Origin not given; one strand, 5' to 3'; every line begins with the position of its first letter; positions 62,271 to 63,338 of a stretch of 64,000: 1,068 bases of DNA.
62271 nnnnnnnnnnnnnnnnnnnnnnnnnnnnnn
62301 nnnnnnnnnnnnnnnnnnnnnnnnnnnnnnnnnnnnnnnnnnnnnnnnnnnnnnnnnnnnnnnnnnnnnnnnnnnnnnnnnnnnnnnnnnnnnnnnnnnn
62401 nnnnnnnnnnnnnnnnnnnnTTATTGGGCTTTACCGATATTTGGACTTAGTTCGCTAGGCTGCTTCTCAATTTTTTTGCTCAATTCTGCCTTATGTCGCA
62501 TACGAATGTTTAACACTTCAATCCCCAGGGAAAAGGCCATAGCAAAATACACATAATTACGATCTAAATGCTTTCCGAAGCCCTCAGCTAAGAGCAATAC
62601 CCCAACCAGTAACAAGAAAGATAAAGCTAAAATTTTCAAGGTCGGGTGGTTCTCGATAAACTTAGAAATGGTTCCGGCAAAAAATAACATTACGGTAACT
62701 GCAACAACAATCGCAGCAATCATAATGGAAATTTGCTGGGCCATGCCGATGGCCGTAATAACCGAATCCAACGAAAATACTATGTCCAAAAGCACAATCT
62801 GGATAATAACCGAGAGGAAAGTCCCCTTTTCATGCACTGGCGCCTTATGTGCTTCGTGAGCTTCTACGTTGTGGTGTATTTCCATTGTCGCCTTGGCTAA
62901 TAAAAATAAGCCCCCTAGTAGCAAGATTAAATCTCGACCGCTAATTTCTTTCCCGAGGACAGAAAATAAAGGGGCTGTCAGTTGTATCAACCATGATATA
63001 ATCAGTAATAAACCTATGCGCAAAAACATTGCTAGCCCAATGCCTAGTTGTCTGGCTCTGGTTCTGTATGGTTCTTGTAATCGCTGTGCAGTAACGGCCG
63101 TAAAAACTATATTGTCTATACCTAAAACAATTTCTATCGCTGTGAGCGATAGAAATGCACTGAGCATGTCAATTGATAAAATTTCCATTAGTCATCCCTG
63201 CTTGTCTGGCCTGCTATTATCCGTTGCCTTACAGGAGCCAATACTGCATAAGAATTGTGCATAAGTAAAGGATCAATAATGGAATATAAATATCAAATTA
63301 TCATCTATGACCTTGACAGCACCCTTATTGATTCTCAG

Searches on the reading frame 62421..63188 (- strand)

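Call 18: search_protein_families(library=pfam, proteins=[window:62421-63188:-], max_evalue=0.00001)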
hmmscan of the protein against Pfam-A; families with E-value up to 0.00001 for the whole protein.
window:62421-63188:- (255 aa): 1 family
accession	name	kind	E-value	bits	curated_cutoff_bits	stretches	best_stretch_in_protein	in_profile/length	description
PF03741.22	TerC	-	6.6e-48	163.2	27.8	1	14-202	2-177/178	Integral membrane protein TerC family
